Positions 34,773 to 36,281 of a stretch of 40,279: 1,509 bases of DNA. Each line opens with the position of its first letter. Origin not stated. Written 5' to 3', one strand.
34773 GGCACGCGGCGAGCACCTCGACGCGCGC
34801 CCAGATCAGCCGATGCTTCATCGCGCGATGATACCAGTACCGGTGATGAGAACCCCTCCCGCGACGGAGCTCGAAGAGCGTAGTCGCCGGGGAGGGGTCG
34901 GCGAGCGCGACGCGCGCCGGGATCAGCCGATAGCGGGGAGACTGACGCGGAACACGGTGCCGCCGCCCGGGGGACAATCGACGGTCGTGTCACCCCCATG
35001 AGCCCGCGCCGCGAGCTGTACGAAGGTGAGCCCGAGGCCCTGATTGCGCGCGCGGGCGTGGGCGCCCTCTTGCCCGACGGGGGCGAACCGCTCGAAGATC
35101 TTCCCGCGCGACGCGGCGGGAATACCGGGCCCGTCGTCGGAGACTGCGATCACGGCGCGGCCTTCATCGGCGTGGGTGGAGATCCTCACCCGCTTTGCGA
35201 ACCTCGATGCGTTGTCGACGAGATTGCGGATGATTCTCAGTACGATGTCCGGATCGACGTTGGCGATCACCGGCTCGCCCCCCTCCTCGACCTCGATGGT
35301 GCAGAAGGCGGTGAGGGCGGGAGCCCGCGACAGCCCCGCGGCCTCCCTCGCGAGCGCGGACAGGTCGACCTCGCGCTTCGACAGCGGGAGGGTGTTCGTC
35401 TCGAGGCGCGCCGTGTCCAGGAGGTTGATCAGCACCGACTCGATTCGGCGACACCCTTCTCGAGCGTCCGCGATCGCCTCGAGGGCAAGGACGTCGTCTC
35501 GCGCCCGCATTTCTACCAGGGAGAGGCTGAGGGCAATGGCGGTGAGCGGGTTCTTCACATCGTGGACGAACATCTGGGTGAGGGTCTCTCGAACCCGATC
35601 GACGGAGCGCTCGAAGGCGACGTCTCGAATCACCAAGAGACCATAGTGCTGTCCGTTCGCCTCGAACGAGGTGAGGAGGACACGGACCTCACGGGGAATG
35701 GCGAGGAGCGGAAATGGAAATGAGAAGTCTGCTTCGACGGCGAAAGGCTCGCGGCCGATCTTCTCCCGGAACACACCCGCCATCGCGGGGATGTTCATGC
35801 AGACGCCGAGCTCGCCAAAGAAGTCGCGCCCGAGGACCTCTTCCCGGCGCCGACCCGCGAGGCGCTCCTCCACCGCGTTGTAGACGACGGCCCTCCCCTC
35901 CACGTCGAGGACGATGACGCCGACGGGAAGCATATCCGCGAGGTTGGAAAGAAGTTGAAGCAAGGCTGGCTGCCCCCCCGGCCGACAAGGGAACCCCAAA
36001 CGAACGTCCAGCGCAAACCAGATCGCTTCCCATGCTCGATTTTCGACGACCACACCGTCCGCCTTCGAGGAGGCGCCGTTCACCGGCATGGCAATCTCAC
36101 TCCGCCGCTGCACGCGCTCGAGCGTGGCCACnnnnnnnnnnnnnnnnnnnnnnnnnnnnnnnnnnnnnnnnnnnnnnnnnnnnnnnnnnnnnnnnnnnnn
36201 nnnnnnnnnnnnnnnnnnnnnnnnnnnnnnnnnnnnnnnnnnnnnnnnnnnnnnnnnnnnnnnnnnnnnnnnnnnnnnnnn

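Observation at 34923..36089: Histidine kinase with a photoactive-yellow-protein (PYP) sensor domain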

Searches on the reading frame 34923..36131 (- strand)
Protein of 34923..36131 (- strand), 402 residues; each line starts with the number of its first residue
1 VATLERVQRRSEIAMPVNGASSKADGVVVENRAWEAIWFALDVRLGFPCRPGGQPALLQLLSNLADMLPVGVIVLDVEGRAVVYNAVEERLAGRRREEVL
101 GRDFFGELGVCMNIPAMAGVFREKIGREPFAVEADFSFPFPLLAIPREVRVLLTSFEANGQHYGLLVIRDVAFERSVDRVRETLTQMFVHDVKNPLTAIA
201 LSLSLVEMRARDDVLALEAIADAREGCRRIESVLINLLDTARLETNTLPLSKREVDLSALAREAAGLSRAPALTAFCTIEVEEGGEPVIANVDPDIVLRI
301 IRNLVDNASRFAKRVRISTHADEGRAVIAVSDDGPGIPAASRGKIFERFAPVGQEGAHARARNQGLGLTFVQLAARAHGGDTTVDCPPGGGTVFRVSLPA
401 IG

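Call 3: search_protein_families(library=pfam, proteins=[window:34923-36131:-], max_evalue=1)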
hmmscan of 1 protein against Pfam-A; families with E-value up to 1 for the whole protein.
window:34923-36131:- (402 aa): 7 families
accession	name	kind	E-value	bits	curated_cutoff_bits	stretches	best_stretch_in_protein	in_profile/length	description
PF02518.31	HATPase_c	-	3.8e-22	79.3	26.4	1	293-400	2-109/111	Histidine kinase-, DNA gyrase B-, and HSP90-like ATPase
PF00512.31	HisKA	-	3.6e-07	30.6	26.9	1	181-245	2-65/66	His Kinase A (phospho-acceptor) domain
PF00989.32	PAS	-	8.1e-06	26.3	22.6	1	61-108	3-50/113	PAS fold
PF08448.16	PAS_4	-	0.0024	18.5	23.1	1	67-105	3-41/110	PAS fold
PF13581.12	HATPase_c_2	-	0.048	14.1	27.4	1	307-372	46-106/127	Histidine kinase-like ATPase domain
PF13589.12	HATPase_c_3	-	0.11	12.9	25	1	301-350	7-57/137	Histidine kinase-, DNA gyrase B-, and HSP90-like ATPase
PF09981.14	DUF2218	-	0.2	12.5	29.1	1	197-239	33-75/88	Uncharacterized protein conserved in bacteria (DUF2218)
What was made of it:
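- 35562..35564 (-): His134 codon, predicted phospho-accepting histidine (H-box HDVKNP). Pfam HisKA (call 3).
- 35397..35591 (-): HisKA / DHp dimerisation and phosphotransfer domain. Pfam PF00512 E 3.6e-7, above its cut-off (call 3).
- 34932..35255 (-): HATPase_c catalytic ATP-binding domain with N (NLVDNA), G1 (DDGPG), F (FERF) and G2 (GLGLT) boxes. Pfam PF02518 E 3.8e-22 (call 3).
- On HisKA-type (class I) sensor histidine kinase: Pfam HisKA and HATPase_c above cut-off (call 3).
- On Ppr-type PYP-bacteriophytochrome kinases: No GAF, PHY or PAS_2 hit (call 3).
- Checked: Pfam finds PAS, HisKA and HATPase_c (call 3).
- HisKA and HATPase_c score above Pfam cut-offs (call 3). Pfam itself reports only generic PAS (PF00989, E 8e-6) (call 3).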

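Call 4: search_protein_families(library=ncbifam, proteins=[window:34923-36131:-], max_evalue=1)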
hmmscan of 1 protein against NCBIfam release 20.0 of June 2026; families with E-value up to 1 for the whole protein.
window:34923-36131:- (402 aa): 83 families (the best 25 are shown)
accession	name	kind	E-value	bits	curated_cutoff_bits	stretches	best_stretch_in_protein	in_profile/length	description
TIGR02966.1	phoR_proteo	equivalog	1.3e-30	106.5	334.2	1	59-397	6-332/333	phosphate regulon sensor histidine kinase PhoR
NF046044.1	PnpS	equivalog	2.9e-29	102.3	400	1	60-399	56-390/390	two-component system histidine kinase PnpS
NF008312.0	PRK11100.1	equivalog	9.7e-27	93.9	356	1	184-399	259-473/477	two-component system sensor histidine kinase CreC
NF007898.0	PRK10604.1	equivalog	4.9e-26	91.9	478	1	181-400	212-423/433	two-component system sensor histidine kinase RstB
NF040691.1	MtrAB_MtrB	equivalog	9.6e-26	90.9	450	1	189-400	279-492/507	MtrAB system histidine kinase MtrB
TIGR01386.1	cztS_silS_copS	subfamily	6.2e-24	84.8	292.55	1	189-399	249-457/457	heavy metal sensor histidine kinase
NF033092.0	HK_WalK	equivalog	7.6e-23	80.9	725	1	70-399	269-593/594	cell wall metabolism sensor histidine kinase WalK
NF008468.0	PRK11360.1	equivalog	1.2e-22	80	646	1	71-399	280-607/616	two-component system sensor histidine kinase AtoS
NF041832.1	near_NosP_CTERM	subfamily_domain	1.8e-22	80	400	1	189-400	15-225/370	NahK/ErcS family hybrid sensor histidine kinase/response regulator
NF006800.0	PRK09303.1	equivalog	3.3e-21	75.7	342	1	180-400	150-377/383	histidine kinase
NF007004.0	PRK09467.1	equivalog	2.1e-20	73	415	1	181-400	232-436/440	two-component system sensor histidine kinase EnvZ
NF058527.1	HistKinChvGCaul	equivalog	1.2e-19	70.5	740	1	188-383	313-511/535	two-component sensor histidine kinase ChvG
NF045900.1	HisKinCpxALeg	equivalog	2.2e-19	69.5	800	1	180-399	230-450/451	two-component system sensor histidine kinase CpxA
NF007793.0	PRK10490.1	equivalog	2.9e-19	68.6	1123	1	176-399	659-881/895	two-component system sensor histidine kinase KdpD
TIGR03785.1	marine_sort_HK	equivalog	6.6e-19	67.7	612.2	1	182-399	486-703/703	proteobacterial dedicated sortase system histidine kinase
TIGR02373.1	photo_yellow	equivalog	6.7e-16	58.5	143.05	1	65-167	22-121/124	photoactive yellow protein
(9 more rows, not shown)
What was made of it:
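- NCBIfam's best whole-protein hits are PhoR/PnpS-type kinases, driven by the transmitter (call 4).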

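Call 5: search_solved_structures(query=window:34923-36131:-, max_evalue=0.01, show_alignments=3)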
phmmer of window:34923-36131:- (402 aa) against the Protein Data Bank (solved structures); distinct sequences matched with E-value up to 0.01: 87 (the best 60 are shown).
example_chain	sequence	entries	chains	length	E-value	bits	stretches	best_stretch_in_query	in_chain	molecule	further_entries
8u4x_A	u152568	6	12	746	1.2e-21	80.4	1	168-399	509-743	histidine kinase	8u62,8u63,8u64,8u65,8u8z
2c2a_A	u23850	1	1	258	2.9e-18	69.2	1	175-399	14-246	SENSOR HISTIDINE KINASE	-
3dge_A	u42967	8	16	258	2.9e-18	69.2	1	175-399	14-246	Sensor protein | Histidine kinase | Sensor histidine kinase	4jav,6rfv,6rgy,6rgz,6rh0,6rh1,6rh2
5uht_A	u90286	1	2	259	2.9e-18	69.2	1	175-399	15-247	Sensor histidine kinase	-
6azr_A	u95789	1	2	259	5.5e-18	68.3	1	175-399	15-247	Sensor histidine kinase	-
6lgq_C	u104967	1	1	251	5.9e-18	68.2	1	177-399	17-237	Histidine kinase KdpD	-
4jas_A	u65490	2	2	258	7.2e-18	67.9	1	175-399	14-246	Histidine kinase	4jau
6rh7_A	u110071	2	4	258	6.3e-17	64.8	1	175-399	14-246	Sensor histidine kinase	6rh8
4u7n_A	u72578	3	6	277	5.4e-14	55.2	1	167-399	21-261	Histidine protein kinase sensor protein | Histidine kinase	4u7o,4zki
5c93_A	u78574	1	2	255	1.3e-13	53.9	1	170-399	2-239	Histidine kinase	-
6paj_A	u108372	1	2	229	2.4e-13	53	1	178-399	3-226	Sensor protein SrrB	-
1mzu_A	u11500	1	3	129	4.1e-13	52.3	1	66-150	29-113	PPR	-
9rcc_A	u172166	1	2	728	4.9e-13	52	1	175-388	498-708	Bacteriophytochrome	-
9eut_A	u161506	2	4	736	5e-13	52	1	175-388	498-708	Bacteriophytochrome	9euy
4i5s_A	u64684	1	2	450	1.3e-12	50.7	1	149-399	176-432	Putative histidine kinase CovS; VicK-like protein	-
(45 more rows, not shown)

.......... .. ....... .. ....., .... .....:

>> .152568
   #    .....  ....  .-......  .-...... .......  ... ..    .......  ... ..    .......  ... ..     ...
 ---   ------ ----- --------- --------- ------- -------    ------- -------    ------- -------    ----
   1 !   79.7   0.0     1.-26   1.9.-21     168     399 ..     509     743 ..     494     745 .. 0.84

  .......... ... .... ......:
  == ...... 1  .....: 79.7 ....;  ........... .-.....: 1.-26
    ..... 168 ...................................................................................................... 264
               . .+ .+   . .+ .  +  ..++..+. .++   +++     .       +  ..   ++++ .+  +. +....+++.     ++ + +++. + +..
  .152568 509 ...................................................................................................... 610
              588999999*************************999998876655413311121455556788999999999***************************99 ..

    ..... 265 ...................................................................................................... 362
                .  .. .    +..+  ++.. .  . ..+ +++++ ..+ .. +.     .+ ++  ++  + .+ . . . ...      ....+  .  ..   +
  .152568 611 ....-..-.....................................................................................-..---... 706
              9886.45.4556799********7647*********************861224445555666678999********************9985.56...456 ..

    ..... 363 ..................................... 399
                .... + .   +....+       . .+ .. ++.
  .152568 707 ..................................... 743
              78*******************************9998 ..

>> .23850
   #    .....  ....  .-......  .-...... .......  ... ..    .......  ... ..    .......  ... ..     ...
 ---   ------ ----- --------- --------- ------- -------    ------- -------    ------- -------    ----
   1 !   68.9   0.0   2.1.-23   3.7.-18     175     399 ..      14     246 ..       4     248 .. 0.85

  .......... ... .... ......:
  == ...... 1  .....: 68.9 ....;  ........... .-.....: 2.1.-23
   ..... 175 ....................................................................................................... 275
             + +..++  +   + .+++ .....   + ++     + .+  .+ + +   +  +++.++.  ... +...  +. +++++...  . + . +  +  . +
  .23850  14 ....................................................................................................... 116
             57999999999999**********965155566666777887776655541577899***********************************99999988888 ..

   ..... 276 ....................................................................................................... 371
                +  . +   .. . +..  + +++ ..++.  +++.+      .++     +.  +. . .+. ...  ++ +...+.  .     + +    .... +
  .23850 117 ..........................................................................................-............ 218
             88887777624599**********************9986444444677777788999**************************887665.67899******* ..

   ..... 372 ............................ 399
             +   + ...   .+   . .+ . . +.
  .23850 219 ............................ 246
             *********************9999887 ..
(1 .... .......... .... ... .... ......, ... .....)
